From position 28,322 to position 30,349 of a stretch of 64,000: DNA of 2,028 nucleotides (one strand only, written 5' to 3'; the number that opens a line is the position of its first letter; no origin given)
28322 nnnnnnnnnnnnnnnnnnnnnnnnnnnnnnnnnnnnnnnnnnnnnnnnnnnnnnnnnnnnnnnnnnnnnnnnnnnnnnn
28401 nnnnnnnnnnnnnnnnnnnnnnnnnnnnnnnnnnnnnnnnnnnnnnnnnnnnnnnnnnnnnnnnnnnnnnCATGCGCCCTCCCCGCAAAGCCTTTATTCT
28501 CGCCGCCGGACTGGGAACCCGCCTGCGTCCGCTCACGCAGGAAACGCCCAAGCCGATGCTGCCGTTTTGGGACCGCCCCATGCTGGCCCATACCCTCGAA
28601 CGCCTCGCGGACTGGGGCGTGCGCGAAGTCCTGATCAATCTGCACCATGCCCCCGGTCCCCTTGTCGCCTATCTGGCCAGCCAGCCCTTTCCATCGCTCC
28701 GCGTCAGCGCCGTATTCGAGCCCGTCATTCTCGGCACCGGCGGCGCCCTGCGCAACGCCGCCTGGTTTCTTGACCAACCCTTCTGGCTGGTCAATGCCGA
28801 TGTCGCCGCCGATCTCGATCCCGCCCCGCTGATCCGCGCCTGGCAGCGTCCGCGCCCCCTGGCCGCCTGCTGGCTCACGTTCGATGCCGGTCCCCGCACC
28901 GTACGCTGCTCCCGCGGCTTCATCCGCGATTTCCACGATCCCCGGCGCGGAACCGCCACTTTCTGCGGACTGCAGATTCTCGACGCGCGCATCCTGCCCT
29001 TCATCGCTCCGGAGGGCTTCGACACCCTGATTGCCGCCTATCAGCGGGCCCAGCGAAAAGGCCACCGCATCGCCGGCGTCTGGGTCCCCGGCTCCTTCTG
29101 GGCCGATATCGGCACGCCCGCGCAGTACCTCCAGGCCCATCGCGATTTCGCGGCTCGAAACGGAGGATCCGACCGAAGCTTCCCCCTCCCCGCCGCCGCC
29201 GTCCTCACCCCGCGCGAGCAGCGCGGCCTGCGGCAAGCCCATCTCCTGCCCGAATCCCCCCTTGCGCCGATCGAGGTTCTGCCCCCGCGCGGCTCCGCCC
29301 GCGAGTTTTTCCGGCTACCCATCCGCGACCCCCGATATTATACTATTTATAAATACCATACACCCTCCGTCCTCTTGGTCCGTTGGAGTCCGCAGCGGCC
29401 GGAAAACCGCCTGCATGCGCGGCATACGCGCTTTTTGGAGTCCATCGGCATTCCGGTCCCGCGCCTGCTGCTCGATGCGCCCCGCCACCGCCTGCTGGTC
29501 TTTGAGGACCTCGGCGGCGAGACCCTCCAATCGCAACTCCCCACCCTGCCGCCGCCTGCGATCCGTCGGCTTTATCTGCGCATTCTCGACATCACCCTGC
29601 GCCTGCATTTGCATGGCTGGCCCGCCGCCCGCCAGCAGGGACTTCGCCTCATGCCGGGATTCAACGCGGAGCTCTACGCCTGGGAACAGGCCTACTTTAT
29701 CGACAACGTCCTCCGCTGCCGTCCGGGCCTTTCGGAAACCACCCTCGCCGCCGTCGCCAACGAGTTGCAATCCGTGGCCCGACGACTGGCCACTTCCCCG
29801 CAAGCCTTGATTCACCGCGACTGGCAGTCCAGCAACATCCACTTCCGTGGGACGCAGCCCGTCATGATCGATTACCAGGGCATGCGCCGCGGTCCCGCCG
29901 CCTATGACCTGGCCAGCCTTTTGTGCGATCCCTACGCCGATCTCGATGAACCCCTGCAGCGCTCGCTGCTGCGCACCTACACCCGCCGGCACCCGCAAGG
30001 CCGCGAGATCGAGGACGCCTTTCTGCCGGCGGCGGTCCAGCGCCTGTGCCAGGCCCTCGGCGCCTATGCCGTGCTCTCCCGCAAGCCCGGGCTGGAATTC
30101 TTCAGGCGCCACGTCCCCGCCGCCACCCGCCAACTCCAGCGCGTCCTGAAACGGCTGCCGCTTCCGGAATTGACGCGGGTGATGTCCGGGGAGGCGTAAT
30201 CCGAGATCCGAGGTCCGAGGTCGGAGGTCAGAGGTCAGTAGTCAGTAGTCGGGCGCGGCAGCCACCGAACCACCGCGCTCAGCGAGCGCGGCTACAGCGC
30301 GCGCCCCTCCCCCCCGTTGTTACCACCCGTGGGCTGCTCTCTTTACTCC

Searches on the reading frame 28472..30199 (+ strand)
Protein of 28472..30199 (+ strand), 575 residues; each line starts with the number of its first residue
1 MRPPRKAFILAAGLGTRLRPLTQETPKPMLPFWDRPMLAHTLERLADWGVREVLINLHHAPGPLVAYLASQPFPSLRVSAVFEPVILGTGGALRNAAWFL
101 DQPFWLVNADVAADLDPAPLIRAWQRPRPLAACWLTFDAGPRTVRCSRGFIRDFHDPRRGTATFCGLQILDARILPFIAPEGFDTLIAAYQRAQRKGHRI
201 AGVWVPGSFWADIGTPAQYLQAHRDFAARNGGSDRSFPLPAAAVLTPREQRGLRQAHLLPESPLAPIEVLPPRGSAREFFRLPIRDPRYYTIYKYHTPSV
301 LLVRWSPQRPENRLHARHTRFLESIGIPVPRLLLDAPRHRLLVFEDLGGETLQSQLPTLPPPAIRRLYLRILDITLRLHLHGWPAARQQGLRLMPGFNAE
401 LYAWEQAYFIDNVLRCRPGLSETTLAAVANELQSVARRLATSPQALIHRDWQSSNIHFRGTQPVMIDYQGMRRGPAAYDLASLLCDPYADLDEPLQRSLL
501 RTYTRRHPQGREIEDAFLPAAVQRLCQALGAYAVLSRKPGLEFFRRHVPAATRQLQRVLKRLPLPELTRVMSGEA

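Call 11: search_protein_families(library=pfam, proteins=[window:28472-30199:+], max_evalue=0.001)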
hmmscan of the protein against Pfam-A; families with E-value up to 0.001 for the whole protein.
window:28472-30199:+ (575 aa): 3 families
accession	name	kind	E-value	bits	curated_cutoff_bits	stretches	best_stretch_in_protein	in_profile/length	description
PF00483.29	NTP_transferase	-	3.5e-20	73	21.2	1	6-122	1-122/245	Nucleotidyl transferase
PF01636.29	APH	-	1e-16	61.9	23.2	1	316-506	41-228/239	Phosphotransferase enzyme family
PF12804.13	NTP_transf_3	-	5.3e-10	40.1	27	1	7-107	1-92/160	MobA-like NTP transferase domain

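Call 13: find_encoding_contigs(protein=window:28472-30199:+, flank=10000, max_places=6)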
Protein window:28472-30199:+ (575 aa): 5 contigs read that carry it; 3 places shown.
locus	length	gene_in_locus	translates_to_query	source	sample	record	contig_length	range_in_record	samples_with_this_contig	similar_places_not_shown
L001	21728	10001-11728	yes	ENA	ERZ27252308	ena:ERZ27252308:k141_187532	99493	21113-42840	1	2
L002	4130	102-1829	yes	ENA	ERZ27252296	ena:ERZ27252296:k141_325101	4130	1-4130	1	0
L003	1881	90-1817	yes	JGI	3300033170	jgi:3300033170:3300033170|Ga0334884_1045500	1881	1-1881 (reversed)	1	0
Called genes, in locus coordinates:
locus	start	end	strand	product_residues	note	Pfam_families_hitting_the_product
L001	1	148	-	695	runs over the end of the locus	PF02922:CBM_48, PF00128:Alpha-amylase (weak), PF21331:Isoamylase_C (weak)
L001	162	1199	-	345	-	-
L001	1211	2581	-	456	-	PF01979:Amidohydro_1, PF07969:Amidohydro_3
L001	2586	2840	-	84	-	-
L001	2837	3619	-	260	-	PF00459:Inositol_P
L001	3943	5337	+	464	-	-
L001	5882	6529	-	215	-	PF14424:Toxin-deaminase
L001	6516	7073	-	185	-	PF14424:Toxin-deaminase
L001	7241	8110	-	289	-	PF13485:Peptidase_MA_2 (faint)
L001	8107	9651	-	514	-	PF13541:ChlI, PF01078:Mg_chelatase, PF00158:Sigma54_activat (faint), PF07728:AAA_5, PF00493:MCM (weak), PF13335:Mg_chelatase_C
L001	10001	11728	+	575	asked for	PF00483:NTP_transferase, PF12804:NTP_transf_3, PF01636:APH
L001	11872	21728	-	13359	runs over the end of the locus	-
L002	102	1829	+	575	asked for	PF00483:NTP_transferase, PF12804:NTP_transf_3, PF01636:APH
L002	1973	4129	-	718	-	?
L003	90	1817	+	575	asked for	PF00483:NTP_transferase, PF12804:NTP_transf_3, PF01636:APH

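Call 77: list_cluster_members(proteins=[L002:1976-4129:-])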
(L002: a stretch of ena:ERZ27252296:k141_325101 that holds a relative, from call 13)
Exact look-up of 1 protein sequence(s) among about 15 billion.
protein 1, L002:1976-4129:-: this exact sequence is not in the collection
